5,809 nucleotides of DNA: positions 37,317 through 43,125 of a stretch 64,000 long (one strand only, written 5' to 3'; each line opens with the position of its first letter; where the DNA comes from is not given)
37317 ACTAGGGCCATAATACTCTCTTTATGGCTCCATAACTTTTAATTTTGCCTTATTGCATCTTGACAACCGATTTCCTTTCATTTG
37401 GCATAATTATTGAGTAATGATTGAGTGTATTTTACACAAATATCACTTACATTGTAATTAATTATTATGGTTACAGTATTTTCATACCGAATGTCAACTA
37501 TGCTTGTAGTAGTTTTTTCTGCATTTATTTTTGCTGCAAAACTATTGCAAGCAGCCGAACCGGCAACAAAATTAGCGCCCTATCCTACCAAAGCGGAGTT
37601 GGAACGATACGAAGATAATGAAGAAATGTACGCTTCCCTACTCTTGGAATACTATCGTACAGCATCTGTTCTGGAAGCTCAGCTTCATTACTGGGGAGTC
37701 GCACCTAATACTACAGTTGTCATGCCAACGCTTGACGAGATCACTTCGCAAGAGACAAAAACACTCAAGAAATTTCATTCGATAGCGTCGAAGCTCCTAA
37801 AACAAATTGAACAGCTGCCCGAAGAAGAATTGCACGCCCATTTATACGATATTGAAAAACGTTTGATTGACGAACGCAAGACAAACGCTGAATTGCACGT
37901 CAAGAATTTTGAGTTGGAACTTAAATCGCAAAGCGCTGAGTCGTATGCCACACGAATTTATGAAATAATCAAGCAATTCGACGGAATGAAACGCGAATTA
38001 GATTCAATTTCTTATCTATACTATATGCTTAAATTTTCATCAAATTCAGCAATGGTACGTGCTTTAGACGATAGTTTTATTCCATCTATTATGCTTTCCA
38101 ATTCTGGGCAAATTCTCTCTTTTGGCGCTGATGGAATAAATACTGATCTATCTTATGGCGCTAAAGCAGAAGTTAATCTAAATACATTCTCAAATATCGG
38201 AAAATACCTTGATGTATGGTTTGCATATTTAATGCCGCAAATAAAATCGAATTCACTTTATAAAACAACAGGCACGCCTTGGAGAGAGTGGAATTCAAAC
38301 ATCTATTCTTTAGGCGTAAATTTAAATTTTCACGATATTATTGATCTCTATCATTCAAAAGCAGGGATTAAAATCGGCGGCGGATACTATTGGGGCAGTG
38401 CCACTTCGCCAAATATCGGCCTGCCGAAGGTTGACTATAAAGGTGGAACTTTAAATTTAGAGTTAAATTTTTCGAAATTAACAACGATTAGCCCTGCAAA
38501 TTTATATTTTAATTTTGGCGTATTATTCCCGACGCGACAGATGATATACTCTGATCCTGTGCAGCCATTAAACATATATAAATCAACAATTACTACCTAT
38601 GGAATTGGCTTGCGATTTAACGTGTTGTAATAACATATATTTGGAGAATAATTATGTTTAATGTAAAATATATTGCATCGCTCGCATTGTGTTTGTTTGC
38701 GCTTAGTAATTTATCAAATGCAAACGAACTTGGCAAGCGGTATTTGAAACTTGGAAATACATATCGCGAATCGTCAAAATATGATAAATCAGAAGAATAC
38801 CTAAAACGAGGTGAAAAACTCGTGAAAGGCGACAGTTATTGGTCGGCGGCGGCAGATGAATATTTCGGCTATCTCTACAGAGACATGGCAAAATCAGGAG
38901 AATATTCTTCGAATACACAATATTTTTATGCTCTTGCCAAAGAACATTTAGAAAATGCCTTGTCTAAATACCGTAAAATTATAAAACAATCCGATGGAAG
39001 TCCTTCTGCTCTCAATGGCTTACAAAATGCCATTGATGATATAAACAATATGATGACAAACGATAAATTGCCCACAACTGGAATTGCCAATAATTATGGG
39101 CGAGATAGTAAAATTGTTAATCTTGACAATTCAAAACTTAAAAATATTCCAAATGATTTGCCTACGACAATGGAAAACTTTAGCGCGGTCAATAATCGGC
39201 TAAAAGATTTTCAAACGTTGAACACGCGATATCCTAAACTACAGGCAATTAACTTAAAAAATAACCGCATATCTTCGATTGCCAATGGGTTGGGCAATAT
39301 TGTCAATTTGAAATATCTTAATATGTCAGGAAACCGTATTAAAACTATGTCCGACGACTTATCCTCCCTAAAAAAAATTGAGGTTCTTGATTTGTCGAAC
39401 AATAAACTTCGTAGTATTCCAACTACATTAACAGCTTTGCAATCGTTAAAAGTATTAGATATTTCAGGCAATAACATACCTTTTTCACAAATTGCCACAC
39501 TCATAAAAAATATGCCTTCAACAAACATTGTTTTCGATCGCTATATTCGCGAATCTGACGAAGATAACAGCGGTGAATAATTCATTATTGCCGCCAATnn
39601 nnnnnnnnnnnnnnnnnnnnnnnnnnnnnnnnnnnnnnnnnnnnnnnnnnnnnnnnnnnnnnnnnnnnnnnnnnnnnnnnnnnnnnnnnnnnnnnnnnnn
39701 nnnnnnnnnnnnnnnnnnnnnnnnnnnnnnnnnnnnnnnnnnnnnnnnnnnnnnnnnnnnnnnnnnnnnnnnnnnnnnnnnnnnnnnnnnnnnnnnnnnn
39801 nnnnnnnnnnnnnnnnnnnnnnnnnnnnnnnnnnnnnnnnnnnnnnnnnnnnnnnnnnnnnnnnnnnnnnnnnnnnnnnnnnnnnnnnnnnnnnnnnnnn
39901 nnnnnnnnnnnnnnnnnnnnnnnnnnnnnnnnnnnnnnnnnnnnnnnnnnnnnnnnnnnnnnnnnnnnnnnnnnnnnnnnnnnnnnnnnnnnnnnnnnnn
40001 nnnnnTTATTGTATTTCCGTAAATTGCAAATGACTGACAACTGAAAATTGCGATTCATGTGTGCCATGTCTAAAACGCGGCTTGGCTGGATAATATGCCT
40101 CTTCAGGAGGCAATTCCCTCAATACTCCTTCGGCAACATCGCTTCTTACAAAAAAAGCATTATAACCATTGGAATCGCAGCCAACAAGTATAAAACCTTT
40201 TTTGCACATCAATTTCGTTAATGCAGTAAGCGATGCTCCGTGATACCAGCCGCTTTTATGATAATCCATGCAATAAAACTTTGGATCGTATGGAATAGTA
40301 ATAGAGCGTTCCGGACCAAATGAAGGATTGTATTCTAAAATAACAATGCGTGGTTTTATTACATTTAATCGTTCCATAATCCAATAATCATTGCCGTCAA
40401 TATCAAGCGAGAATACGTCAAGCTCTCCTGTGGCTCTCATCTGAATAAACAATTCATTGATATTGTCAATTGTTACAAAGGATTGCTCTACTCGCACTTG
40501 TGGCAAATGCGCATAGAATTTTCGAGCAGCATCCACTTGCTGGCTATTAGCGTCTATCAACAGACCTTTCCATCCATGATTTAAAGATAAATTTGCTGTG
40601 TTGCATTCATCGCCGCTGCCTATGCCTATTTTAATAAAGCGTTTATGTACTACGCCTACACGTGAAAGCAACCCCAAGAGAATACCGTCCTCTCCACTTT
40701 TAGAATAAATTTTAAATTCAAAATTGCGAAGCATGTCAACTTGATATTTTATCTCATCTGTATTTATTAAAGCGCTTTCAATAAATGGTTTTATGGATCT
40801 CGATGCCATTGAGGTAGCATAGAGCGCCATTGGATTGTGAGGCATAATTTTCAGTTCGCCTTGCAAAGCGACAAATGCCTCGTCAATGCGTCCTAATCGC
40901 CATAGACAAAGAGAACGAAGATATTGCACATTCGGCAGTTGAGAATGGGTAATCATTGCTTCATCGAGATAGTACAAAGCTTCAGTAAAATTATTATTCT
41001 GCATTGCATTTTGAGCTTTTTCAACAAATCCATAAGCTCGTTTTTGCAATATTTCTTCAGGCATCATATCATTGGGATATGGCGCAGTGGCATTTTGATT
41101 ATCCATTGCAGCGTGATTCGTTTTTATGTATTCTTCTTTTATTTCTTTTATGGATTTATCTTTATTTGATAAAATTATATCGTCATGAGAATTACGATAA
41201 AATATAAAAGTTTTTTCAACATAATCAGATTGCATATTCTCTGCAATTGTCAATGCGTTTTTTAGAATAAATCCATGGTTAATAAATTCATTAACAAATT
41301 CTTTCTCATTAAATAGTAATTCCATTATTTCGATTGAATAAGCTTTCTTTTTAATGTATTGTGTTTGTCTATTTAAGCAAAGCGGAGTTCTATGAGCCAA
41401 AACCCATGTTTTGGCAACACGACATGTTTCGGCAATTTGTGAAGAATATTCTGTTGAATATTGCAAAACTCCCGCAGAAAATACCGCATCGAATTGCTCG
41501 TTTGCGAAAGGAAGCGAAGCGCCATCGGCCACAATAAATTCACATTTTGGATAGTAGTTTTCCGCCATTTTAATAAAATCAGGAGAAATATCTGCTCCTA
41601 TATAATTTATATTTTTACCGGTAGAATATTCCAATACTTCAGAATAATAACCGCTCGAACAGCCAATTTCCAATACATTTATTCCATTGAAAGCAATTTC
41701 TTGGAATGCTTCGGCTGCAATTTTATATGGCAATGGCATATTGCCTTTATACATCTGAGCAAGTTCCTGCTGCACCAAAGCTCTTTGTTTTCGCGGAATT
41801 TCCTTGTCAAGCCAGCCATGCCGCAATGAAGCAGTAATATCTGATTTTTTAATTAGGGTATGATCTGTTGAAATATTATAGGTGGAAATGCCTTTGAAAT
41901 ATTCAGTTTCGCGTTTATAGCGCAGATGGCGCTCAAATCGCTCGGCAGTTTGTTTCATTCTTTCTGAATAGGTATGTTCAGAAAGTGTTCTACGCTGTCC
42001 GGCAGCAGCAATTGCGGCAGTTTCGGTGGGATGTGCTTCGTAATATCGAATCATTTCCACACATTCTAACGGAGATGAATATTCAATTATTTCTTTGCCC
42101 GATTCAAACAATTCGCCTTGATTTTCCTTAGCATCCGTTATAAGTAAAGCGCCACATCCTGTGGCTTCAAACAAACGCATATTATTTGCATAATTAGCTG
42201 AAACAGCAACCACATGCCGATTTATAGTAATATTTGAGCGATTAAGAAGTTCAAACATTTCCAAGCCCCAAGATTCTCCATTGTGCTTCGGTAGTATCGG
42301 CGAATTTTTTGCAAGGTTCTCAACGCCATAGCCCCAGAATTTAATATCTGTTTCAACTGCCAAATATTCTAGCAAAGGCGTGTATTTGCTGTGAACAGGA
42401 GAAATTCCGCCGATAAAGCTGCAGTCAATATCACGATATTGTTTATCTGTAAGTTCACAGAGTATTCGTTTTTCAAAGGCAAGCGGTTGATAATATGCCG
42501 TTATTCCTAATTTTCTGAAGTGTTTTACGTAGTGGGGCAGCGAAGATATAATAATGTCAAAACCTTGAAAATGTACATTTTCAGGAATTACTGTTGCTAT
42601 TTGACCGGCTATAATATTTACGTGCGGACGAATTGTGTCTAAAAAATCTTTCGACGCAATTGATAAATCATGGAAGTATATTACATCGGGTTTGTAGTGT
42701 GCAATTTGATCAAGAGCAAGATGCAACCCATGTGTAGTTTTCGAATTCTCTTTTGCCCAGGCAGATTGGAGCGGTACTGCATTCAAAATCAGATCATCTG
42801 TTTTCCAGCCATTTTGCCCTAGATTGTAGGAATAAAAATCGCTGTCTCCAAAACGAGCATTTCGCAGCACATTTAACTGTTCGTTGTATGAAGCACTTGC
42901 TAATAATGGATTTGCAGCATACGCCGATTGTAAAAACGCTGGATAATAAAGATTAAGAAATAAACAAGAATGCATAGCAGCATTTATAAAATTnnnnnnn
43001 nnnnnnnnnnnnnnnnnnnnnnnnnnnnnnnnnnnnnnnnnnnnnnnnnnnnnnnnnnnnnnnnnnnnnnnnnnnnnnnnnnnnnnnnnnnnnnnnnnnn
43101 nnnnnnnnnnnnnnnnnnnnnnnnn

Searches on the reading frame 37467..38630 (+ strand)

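Call 13: search_protein_families(library=pfam, proteins=[window:37467-38630:+], max_evalue=0.001)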
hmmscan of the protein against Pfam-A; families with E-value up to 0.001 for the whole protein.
window:37467-38630:+ (387 aa): 0 families

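Call 15: search_protein_families(library=ncbifam, proteins=[window:37467-38630:+], max_evalue=0.001)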
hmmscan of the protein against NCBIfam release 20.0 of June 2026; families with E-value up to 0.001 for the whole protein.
window:37467-38630:+ (387 aa): 0 families

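Call 45: search_protein_families(library=ncbifam, proteins=[window:37467-38630:+], max_evalue=5)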
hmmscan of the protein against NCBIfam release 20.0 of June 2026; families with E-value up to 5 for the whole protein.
window:37467-38630:+ (387 aa): 1 family
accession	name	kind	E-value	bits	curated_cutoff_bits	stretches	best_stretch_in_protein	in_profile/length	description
NF043058.1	T4SS_LegC2C7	subfamily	0.015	14.3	350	1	78-182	109-205/348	LegC2/C7 family Dot/Icm T4SS effector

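Call 46: search_protein_families(library=pfam, proteins=[window:37467-38630:+], max_evalue=5)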
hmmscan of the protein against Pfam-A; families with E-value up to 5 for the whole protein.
window:37467-38630:+ (387 aa): 1 family
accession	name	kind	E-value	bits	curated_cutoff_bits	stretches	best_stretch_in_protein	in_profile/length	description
PF06424.17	PRP1_N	-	0.23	12.3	22.4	1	96-182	49-128/144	PRP1 splicing factor, N-terminal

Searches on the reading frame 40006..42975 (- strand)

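Call 5: search_protein_families(library=pfam, proteins=[window:40006-42975:-], max_evalue=0.01)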
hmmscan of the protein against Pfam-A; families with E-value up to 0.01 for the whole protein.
window:40006-42975:- (989 aa): 11 families
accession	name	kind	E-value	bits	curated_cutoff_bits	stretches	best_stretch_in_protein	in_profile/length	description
PF13524.12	Glyco_trans_1_2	-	3.4e-32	111.8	25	1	210-343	16-142/144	Glycosyl transferase-like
PF08241.18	Methyltransf_11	-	2e-16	60.9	21.2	1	435-522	1-88/95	Methyltransferase domain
PF13649.12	Methyltransf_25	-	2.4e-16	60.7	27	1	434-522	1-94/97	Methyltransferase domain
PF13847.12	Methyltransf_31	-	4e-13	49.7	27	1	430-523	3-103/145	Methyltransferase domain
PF08242.18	Methyltransf_12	-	4.2e-10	40.7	30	1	435-518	1-88/98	Methyltransferase domain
PF01209.24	Ubie_methyltran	-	0.00017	21.4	20.1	1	430-523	47-145/233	ubiE/COQ5 methyltransferase family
PF13489.12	Methyltransf_23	-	0.00018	21.7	27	1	425-504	14-91/164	Methyltransferase domain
PF07719.23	TPR_2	-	0.00045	20.6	27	0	682-714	2-34/34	Tetratricopeptide repeat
PF05050.19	Methyltransf_21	-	0.00075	20.1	22.7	1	781-886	47-152/173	Methyltransferase FkbM domain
PF13432.12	TPR_16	-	0.0017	19.2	32.7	1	652-705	2-55/65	Tetratricopeptide repeat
PF12895.13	ANAPC3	-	0.0021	18.7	27.2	1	653-705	29-80/82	Anaphase-promoting complex, cyclosome, subunit 3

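Call 6: search_protein_families(library=ncbifam, proteins=[window:40006-42975:-], max_evalue=0.01)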
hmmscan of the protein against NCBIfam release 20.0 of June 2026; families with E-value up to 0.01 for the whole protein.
window:40006-42975:- (989 aa): 28 families (the best 25 are shown)
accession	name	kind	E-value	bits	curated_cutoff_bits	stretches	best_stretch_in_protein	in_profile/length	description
TIGR02072.1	BioC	equivalog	2.4e-13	50.5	184.95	1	426-523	29-126/244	malonyl-ACP O-methyltransferase BioC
NF008300.0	PRK11088.1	equivalog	2.3e-12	47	303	1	415-500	70-157/272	23S rRNA (guanine(745)-N(1))-methyltransferase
NF045667.1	MTase_DVU1556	equivalog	1.5e-10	40.9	155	1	431-569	23-160/213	DVU_1556 family methyltransferase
NF047649.1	MTase_UXPK_star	exception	1.3e-09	37.5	460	1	431-523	78-175/283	methyltransferase/UXPK-star double selenoprotein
NF041537.1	ArsM_AhpD_UU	exception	1.5e-08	33.9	510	1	430-522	76-173/345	arsenite methyltransferase/AhpD domain selenoprotein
NF045825.1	FAmtase_mtf2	equivalog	1e-07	31.4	400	1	427-521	55-150/248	fatty-acid O-methyltransferase Mtf2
NF041536.1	ArsM_DUF2284_UU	exception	6.5e-07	28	575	1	430-522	76-173/459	arsenite methyltransferase/DUF2284 domain selenoprotein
NF002463.0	PRK01683.1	equivalog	7.8e-07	28.9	297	1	433-545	34-145/258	trans-aconitate 2-methyltransferase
NF040539.1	AST_met_ArsM_2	exception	9.9e-07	28.9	240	1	433-522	59-156/262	putative arsinothricin biosynthesis methyltransferase ArsM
NF007610.0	PRK10258.1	equivalog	1.9e-06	27.4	342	1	432-523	44-132/251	malonyl-ACP O-methyltransferase BioC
TIGR04325.1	MTase_LIC12133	subfamily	2.5e-06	26.9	80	1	424-580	58-212/234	methyltransferase, TIGR04325 family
NF001244.0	PRK00216.1-5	equivalog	1.1e-05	24.8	216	1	430-522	48-146/236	bifunctional demethylmenaquinone methyltransferase/2-methoxy-6-polyprenyl-1,4-benzoquinol methylase UbiE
NF045823.1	PthPhpthDimycoMt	equivalog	3.2e-05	23.2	300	1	427-522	63-159/256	phthiotriol/phenolphthiotriol dimycocerosates methyltransferase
TIGR01934.1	MenG_MenH_UbiE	subfamily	3.9e-05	23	158.35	1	430-523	39-135/223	ubiquinone/menaquinone biosynthesis methyltransferase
NF011527.0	PRK14968.1-1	equivalog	8.5e-05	22.3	242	1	420-499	24-98/192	putative methyltransferase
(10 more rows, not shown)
